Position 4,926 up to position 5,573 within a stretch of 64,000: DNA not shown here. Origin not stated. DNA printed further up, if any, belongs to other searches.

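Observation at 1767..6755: Self-contained sigma-54 nitrogen module: GAF-kinase + NtrC-type activator, a -24/-12 promoter, a duplicated Cys-motif micro-protein and a second GDH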

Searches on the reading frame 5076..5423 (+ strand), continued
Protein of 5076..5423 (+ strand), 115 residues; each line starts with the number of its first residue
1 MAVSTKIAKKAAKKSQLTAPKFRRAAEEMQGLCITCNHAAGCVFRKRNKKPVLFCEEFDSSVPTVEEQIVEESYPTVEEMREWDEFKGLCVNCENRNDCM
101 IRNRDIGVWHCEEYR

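Call 30: find_related_loci(query=A2, collection=genome_contigs, flank=6000)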
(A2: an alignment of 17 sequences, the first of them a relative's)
Query A2 (115 aa) in genome_contigs; peptide patterns used: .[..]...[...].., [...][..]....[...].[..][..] (x = any residue, [..] = any of these).
599 stretches matched a pattern (row limit reached: there are more); 567 encode a relative of the query (tblastn E <= 1e-3); the best 80 are kept; 79 distinct loci.
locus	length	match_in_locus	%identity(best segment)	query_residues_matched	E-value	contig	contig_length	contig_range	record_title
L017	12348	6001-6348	65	1-115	1e-49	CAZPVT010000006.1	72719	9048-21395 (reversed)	MAG TPA_asm: uncultured bacterium isolate SRP231805_co4_154 genome assembly, contig: k141_64930, whole genome shotgun se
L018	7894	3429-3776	61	1-115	2e-47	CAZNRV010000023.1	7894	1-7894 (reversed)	MAG TPA_asm: uncultured bacterium isolate SRP231805_co4_162 genome assembly, contig: k141_50682, whole genome shotgun se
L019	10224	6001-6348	58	1-115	8e-40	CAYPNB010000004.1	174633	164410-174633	MAG TPA_asm: uncultured bacterium isolate binchicken_co40_90 genome assembly, contig: NODE_102_length_174633_cov_37.6189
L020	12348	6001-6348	56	1-115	5e-39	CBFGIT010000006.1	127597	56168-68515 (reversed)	MAG: candidate division WOR-3 bacterium isolate JZ-4_202302_bins_70.1 genome assembly, contig: NODE_6_length_127597_cov_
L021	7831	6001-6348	51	1-115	5e-35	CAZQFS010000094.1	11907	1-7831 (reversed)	MAG TPA_asm: uncultured bacterium isolate binchicken_co107_142 genome assembly, contig: NODE_12333_length_11907_cov_4.56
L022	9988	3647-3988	55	5-114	2e-34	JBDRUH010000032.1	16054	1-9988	MAG: candidate division WOR-3 bacterium isolate JZ-2_201705_bins_136 JZ-2_201705_bins_136_scaffold_32, whole genome shot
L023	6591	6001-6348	51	1-115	1e-34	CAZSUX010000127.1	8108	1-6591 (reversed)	MAG TPA_asm: uncultured bacterium isolate binchicken_co129_836 genome assembly, contig: NODE_29260_length_8108_cov_5.271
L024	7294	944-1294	48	1-115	2e-34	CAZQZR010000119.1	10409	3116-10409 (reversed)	MAG TPA_asm: uncultured bacterium isolate SRP178699_co1_414 genome assembly, contig: NODE_8820_length_10409_cov_16.34537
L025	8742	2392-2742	44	1-115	2e-34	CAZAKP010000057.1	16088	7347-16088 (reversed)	MAG TPA_asm: uncultured bacterium isolate SRP098346_co1_22 genome assembly, contig: NODE_3847_length_16088_cov_17.204890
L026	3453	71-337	57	29-115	6e-33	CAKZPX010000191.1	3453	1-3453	MAG TPA_asm: uncultured bacterium isolate SRR5214706_bin.107_CONCOCT_v1.1_MAG genome assembly, contig: ERZ1744544.9511,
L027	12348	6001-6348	55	1-115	3e-32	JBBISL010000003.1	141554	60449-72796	MAG: candidate division WOR-3 bacterium isolate SLF170214_bin_372 NODE_128_length_141554_cov_6.126418, whole genome shot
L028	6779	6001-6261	55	30-115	8e-31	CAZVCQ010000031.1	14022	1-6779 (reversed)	MAG TPA_asm: uncultured bacterium isolate SRP178699_co1_229 genome assembly, contig: NODE_5708_length_14022_cov_5.795375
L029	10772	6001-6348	42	9-114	3e-24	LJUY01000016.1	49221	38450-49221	MAG: candidate division Zixibacteria bacterium SM23_81 WORSMTZ_607, whole genome shotgun sequence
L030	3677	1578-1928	38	2-115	4e-24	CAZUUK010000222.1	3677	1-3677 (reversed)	MAG TPA_asm: uncultured Planctomycetota bacterium isolate SRP068000_co1_50 genome assembly, contig: NODE_66238_length_36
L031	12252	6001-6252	48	32-115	8e-24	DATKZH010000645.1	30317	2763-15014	MAG TPA_asm: Thermoguttaceae bacterium isolate SMAG_U14240 k141_921977, whole genome shotgun sequence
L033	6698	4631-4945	44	8-115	3e-23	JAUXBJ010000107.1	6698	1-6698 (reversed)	MAG: bacterium isolate CSMAG_2796 CSMAG_2796_k117_2751500_length_6698_cov_66.0000, whole genome shotgun sequence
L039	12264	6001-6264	50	26-115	7e-22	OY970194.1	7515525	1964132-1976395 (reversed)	MAG: Sedimentisphaerales bacterium isolate MFD00905.bin.c.1 genome assembly, chromosome: 1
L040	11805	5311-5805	44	12-115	1e-21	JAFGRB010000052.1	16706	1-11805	MAG: Deltaproteobacteria bacterium isolate Zod_Metabat.807 k87_1700336, whole genome shotgun sequence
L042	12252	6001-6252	45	32-115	2e-21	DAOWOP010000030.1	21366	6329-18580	MAG TPA_asm: Planctomycetales bacterium isolate CSMAG_3057 CSMAG_3057_k141_68585_length_21366_cov_38.1925, whole genome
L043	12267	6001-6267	46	25-114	2e-21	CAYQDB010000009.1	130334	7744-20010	MAG TPA_asm: uncultured Ignavibacteriales bacterium isolate binchicken_co34_486 genome assembly, contig: NODE_78_length_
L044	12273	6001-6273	43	25-114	2e-21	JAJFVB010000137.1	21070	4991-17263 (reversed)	MAG: Desulfobacteraceae bacterium isolate bin.609 k141_715289, whole genome shotgun sequence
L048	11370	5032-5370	37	1-114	3e-21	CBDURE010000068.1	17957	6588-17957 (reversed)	MAG TPA_asm: uncultured bacterium isolate SRR22302362_metabat2_46 genome assembly, contig: ERZ25746724.1259, whole genom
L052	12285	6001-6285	43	27-114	7e-21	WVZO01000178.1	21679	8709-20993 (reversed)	MAG: Candidatus Aminicenantes bacterium isolate CS4-C025 C_merged_R1_(paired)_contig_75836, whole genome shotgun sequenc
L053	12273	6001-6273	46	31-115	7e-21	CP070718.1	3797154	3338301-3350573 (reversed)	MAG: Phycisphaerales bacterium isolate bin470 chromosome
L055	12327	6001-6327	42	6-114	1e-20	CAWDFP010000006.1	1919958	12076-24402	MAG: uncultured candidate division Zixibacteria bacterium isolate MFD05942.bin.2.45 genome assembly, contig: contig_2185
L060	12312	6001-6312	45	15-115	2e-20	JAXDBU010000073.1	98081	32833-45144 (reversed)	MAG: Sedimentisphaerales bacterium isolate POMEDNA-B26 Raw2_k127_188454, whole genome shotgun sequence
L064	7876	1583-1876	38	14-115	3e-18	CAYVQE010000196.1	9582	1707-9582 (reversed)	MAG TPA_asm: uncultured Myxococcales bacterium isolate SRP141376_co4_87 genome assembly, contig: NODE_11731_length_9582_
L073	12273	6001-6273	38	25-115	9e-20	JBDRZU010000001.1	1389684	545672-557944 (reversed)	MAG: candidate division WOR-3 bacterium isolate SRBZ-2_201901_bins_139 SRBZ-2_201901_bins_139_scaffold_1, whole genome s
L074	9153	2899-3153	40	28-115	8e-20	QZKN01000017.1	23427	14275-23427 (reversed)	MAG: Candidatus Omnitrophota bacterium isolate SURF_12 Ga0104751_1003269, whole genome shotgun sequence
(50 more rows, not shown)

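Call 32: search_protein_families(library=pfam, proteins=[L043:6296-7147:+, L043:7185-10382:+, L043:10379-11062:+, L053:7248-9098:+, L042:9106-9786:+, L073:6283-7512:+, L044:6348-9437:+, L039:7008-9563:+, L048:6937-9792:+, L073:1345-2745:+], max_evalue=0.00001)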
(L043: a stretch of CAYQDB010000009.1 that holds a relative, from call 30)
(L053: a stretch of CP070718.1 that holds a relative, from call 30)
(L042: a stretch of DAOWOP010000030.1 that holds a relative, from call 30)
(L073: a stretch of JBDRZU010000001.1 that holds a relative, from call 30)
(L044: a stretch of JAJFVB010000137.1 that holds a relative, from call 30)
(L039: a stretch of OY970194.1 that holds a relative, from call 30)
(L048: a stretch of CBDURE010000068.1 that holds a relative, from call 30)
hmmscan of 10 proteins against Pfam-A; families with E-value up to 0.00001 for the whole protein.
L043:6296-7147:+ (283 aa): 1 family
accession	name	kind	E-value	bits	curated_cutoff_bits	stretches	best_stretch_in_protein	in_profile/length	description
PF01257.25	2Fe-2S_thioredx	-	3.9e-47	160.2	24.8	1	7-149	2-144/145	Thioredoxin-like [2Fe-2S] ferredoxin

L043:7185-10382:+ (1065 aa): 10 families
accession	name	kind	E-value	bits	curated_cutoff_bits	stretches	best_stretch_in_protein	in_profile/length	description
PF01512.22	Complex1_51K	-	6.1e-46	156.5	31.2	1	180-353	1-149/150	Nuo51 FMN-binding domain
PF10589.14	NADH_4Fe-4S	-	2.4e-34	117.5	23.5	1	464-548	1-85/85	NADH-ubiquinone oxidoreductase-F iron-sulfur binding region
PF07992.20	Pyr_redox_2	-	9.3e-32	111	26.1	1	661-960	3-291/291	Pyridine nucleotide-disulphide oxidoreductase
PF14691.11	Fer4_20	-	1e-24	87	25.8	1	552-641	22-108/113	Dihydroprymidine dehydrogenase domain II, 4Fe-4S cluster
PF13450.12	NAD_binding_8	-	2.6e-10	40.9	21.9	1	663-698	1-36/68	NAD(P)-binding Rossmann-like domain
PF13738.12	Pyr_redox_3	-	5.4e-10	39.4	30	1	786-944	161-305/305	Pyridine nucleotide-disulphide oxidoreductase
PF00070.33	Pyr_redox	-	2e-08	35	22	0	661-694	2-35/82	Pyridine nucleotide-disulphide oxidoreductase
PF01266.30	DAO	-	2.3e-07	31.1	27.9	1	661-695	2-37/353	FAD dependent oxidoreductase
PF01593.30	Amino_oxidase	-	1.7e-06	28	19.8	0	669-695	2-28/443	Flavin containing amine oxidoreductase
PF01946.23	Thi4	-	2e-06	27.7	26.2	0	661-721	20-79/235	Thi4 family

L043:10379-11062:+ (227 aa): 2 families
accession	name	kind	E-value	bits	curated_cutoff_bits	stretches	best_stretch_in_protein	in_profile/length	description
PF13510.11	Fer2_4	-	1.3e-17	64.1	22.8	1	3-80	3-81/82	2Fe-2S iron-sulfur cluster binding domain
PF12838.12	Fer4_7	-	6e-08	33.5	27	1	125-178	2-50/52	4Fe-4S dicluster domain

L053:7248-9098:+ (616 aa): 8 families
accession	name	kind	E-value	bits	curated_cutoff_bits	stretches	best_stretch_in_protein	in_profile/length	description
PF01512.22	Complex1_51K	-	2.5e-45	154.5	31.2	1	178-350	1-149/150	Nuo51 FMN-binding domain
PF10589.14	NADH_4Fe-4S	-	2.5e-30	104.6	23.5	1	461-545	1-85/85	NADH-ubiquinone oxidoreductase-F iron-sulfur binding region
PF00037.32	Fer4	-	4.6e-10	39.3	21.1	1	592-614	2-24/24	4Fe-4S binding domain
PF12838.12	Fer4_7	-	9.8e-08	32.8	27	1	567-612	1-52/52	4Fe-4S dicluster domain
PF13237.11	Fer4_10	-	2.7e-07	30.9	25.5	1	565-608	6-52/53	4Fe-4S dicluster domain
PF14697.11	Fer4_21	-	3.9e-07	30.5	35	1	565-614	5-58/59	4Fe-4S dicluster domain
PF12797.12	Fer4_2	-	6.1e-07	29.4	24.5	0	565-580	7-22/22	4Fe-4S binding domain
PF13187.11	Fer4_9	-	6.8e-07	29.7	27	1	567-612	1-51/52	4Fe-4S dicluster domain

L042:9106-9786:+ (226 aa): 2 families
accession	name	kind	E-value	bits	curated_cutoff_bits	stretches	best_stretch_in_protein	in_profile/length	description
PF13510.11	Fer2_4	-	3.2e-16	59.6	22.8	1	1-78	3-81/82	2Fe-2S iron-sulfur cluster binding domain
PF12838.12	Fer4_7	-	3.2e-08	34.4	27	1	123-176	2-50/52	4Fe-4S dicluster domain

L073:6283-7512:+ (409 aa): 0 families

L044:6348-9437:+ (1029 aa): 2 families
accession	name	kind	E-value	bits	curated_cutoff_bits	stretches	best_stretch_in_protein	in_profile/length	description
PF05088.18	Bac_GDH_CD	-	4.8e-27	95.1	22.8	1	420-870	16-457/497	Bacterial NAD-glutamate dehydrogenase, catalytic domain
PF00208.27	ELFV_dehydrog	-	1.5e-25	90.8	23.4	1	633-883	2-206/241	Glutamate/Leucine/Phenylalanine/Valine dehydrogenase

L039:7008-9563:+ (851 aa): 6 families
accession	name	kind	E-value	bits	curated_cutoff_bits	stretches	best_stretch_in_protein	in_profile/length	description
PF01512.22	Complex1_51K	-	6.6e-47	159.6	31.2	1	240-413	1-149/150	Nuo51 FMN-binding domain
PF10589.14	NADH_4Fe-4S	-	3.1e-33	113.9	23.5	1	524-608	1-85/85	NADH-ubiquinone oxidoreductase-F iron-sulfur binding region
PF14691.11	Fer4_20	-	4.2e-19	68.9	25.8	1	610-701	20-108/113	Dihydroprymidine dehydrogenase domain II, 4Fe-4S cluster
PF13450.12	NAD_binding_8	-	3.3e-08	34.1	21.9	1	723-758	1-36/68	NAD(P)-binding Rossmann-like domain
PF01266.30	DAO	-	2.2e-06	27.9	27.9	1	720-755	1-37/353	FAD dependent oxidoreductase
PF00890.30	FAD_binding_2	-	3.3e-06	27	20.4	1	721-767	2-48/414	FAD binding domain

L048:6937-9792:+ (951 aa): 1 family
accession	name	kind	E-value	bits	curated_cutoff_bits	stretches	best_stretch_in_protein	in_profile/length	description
PF18911.6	PKD_4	-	2.8e-08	34.1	27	1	466-532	13-72/85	PKD domain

L073:1345-2745:+ (466 aa): 5 families
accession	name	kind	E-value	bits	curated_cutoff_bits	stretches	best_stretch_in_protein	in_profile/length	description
PF14691.11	Fer4_20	-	4e-45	152.7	25.8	1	18-128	1-112/113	Dihydroprymidine dehydrogenase domain II, 4Fe-4S cluster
PF07992.20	Pyr_redox_2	-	8.1e-35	121.1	26.1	1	142-449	2-291/291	Pyridine nucleotide-disulphide oxidoreductase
PF00070.33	Pyr_redox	-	3.5e-11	43.9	22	0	282-358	1-80/82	Pyridine nucleotide-disulphide oxidoreductase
PF13450.12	NAD_binding_8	-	2e-07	31.6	21.9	1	145-177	1-33/68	NAD(P)-binding Rossmann-like domain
PF13738.12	Pyr_redox_3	-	2.6e-06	27.3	30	0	278-317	162-201/305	Pyridine nucleotide-disulphide oxidoreductase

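Call 40: search_protein_families(library=pfam, proteins=[L074:6482-8074:+, L052:4153-5637:+, L052:6855-7238:+, L073:6283-7512:+, L055:2521-3984:+, L055:4865-5269:-, L033:4971-5822:+, L040:6848-7960:+, L060:7654-10926:+, L064:3-1472:-], max_evalue=0.001)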
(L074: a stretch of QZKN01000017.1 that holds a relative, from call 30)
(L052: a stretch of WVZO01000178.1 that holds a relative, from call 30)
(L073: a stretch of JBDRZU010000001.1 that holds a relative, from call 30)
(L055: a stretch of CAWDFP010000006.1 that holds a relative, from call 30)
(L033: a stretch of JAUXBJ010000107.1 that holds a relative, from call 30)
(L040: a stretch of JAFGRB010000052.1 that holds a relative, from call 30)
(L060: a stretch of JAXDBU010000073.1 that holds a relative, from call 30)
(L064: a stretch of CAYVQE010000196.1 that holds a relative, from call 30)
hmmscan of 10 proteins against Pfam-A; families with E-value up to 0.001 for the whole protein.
L074:6482-8074:+ (530 aa): 1 family
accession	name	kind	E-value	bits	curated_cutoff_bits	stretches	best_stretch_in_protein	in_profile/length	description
PF01645.23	Glu_synthase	-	1.5e-14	54.4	20.4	1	281-402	185-303/369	Conserved region in glutamate synthase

L052:4153-5637:+ (494 aa): 0 families

L052:6855-7238:+ (127 aa): 1 family
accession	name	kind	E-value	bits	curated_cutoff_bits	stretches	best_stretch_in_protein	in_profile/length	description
PF01257.25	2Fe-2S_thioredx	-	0.00027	21.2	24.8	1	24-104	61-141/145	Thioredoxin-like [2Fe-2S] ferredoxin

L073:6283-7512:+ (409 aa): 0 families

L055:2521-3984:+ (487 aa): 1 family
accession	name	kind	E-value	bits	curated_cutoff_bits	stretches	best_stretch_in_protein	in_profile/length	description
PF00171.27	Aldedh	-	5.2e-29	101.5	23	1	7-402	27-427/461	Aldehyde dehydrogenase family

L055:4865-5269:- (134 aa): 1 family
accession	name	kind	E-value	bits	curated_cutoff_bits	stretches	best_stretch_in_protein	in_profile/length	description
PF02082.26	Rrf2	-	7.7e-28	97.7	30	1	3-123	1-129/132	Iron-dependent Transcriptional regulator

L033:4971-5822:+ (283 aa): 1 family
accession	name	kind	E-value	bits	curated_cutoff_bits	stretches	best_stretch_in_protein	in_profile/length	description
PF01257.25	2Fe-2S_thioredx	-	9.4e-47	158.9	24.8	1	7-149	2-144/145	Thioredoxin-like [2Fe-2S] ferredoxin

L040:6848-7960:+ (370 aa): 0 families

L060:7654-10926:+ (1090 aa): 3 families
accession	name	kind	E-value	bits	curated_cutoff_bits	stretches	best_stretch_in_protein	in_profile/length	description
PF01326.24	PPDK_N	-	2.3e-56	191.9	27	1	366-737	3-314/328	Pyruvate phosphate dikinase, AMP/ATP-binding domain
PF01909.29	NTP_transf_2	-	1.4e-07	32.2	21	1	987-1026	13-53/93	Nucleotidyltransferase domain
PF18765.7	Polbeta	-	0.00058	20.4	26.9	0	990-1026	13-49/93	Polymerase beta, Nucleotidyltransferase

L064:3-1472:- (490 aa): 0 families

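Call 46: search_solved_structures(query=A3, max_evalue=10, show_alignments=3)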
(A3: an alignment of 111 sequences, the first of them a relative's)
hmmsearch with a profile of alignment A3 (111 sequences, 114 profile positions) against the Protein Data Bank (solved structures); distinct sequences matched with E-value up to 10: 1.
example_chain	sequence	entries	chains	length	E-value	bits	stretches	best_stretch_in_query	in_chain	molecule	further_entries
6wb6_A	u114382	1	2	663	0.48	14.1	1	19-45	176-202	Transferrin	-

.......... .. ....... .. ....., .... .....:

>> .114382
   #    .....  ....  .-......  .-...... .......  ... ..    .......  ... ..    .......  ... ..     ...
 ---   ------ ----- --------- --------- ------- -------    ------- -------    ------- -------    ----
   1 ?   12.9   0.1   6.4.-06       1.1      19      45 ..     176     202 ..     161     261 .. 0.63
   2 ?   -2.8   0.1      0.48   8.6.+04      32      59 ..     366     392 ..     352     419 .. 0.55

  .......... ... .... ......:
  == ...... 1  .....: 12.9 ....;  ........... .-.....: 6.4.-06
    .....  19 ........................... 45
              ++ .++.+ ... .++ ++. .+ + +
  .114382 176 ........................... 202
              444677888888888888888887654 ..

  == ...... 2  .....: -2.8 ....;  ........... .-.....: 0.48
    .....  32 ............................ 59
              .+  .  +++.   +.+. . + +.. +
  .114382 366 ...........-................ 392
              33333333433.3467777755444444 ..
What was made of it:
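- Tried and rejected: A profile search of PDB sequences gave only a chance transferrin hit at E = 0.48 (call 46).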

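Call 54: predict_structure(alignment_id=A3)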
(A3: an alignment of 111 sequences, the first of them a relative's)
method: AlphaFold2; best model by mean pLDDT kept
length: 115 residues; sequences in the alignment: 111
mean_pLDDT: 62.0   pTM: 0.24
mean pLDDT of the five models: 62.0, 61.5, 61.3, 60.1, 54.8
residues with pLDDT >= 90: 0; 70-90: 30; 50-70: 61; < 50: 24
segments of 3 or more residues with pLDDT < 50: 1-4, 6-8, 10-26
pLDDT, mean of each block of 10 residues (from residue 1): 45 43 50 75 72 75 63 63 66 68 62 59
secondary structure, 60 per line:
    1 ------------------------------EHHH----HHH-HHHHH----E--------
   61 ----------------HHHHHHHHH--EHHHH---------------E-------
elements in order: H43-47 H77-85 H89-92

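Call 57: list_cluster_members(proteins=[P0176, P0177, P0186, P0187, P0227, P0241, P0260, P0043, P0009, P0259])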
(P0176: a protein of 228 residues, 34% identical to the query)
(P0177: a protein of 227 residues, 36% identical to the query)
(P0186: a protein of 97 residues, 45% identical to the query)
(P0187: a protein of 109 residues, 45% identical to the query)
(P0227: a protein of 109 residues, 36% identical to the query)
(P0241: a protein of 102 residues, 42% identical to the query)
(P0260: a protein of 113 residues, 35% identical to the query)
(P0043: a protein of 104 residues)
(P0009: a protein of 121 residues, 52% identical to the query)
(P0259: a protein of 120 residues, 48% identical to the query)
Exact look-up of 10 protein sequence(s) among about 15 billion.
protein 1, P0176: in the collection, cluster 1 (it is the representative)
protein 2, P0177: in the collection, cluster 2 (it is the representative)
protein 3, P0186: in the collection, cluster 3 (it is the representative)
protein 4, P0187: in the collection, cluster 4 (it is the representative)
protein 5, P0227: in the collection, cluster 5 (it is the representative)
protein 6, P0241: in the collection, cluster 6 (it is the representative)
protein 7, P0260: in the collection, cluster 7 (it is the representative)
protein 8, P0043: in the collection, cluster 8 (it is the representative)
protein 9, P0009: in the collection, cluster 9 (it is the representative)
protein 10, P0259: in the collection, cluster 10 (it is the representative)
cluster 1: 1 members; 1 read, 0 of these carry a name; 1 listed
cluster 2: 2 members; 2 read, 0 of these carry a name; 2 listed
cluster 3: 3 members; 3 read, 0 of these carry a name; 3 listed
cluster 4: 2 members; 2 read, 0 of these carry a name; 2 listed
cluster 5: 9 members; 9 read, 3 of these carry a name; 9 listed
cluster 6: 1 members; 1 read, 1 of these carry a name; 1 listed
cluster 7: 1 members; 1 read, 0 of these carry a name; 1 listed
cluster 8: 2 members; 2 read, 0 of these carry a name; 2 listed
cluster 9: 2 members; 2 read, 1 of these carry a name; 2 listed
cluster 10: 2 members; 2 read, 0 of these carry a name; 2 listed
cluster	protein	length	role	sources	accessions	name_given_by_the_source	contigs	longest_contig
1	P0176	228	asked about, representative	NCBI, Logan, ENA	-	-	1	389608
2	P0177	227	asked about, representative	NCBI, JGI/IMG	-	-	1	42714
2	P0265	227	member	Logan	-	-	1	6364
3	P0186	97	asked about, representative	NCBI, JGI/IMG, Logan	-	-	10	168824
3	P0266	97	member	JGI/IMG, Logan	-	-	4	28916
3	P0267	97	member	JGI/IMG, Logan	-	-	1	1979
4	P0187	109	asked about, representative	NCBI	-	-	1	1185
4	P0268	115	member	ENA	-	-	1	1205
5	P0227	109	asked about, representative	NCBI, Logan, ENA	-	-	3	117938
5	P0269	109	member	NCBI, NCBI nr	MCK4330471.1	hypothetical protein KAX02_11595 [candidate division WOR-3 bacterium] | hypothetical protein [candidate division WOR-3 bacterium]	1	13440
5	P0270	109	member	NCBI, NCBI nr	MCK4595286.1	hypothetical protein KAT73_00765 [candidate division WOR-3 bacterium] | hypothetical protein [candidate division WOR-3 bacterium]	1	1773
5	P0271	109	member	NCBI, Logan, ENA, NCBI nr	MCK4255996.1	hypothetical protein KAX35_03830 [candidate division WOR-3 bacterium] | hypothetical protein [candidate division WOR-3 bacterium]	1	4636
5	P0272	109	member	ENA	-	-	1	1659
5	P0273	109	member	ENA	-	-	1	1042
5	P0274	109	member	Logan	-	-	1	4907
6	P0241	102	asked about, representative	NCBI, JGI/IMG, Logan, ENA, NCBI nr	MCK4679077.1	MAG: hypothetical protein KAT48_13160 [Bacteroidales bacterium] | hypothetical protein | hypothetical protein [Bacteroidales bacterium]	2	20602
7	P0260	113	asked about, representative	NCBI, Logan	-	-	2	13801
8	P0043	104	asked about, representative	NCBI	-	-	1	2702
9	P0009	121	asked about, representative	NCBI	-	-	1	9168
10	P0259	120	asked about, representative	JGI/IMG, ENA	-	-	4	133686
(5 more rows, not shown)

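Call 59: fold_search(model_id=the predicted structure, library=pdb)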
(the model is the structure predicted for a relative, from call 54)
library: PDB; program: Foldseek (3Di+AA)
matches with E <= 10: 0; with E <= 0.001: 0
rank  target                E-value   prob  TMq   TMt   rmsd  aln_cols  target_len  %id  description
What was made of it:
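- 5076..5423 (+): 115-aa small protein. It has a basic N-terminal tail, then two homologous four-cysteine modules (GLC-x2-C-x5-C-x11/12-CEE[FY]) joined by an acidic linker. No PDB match by sequence or fold (calls 46, 59).
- Tried and rejected: Foldseek against the PDB gave no match (call 59).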
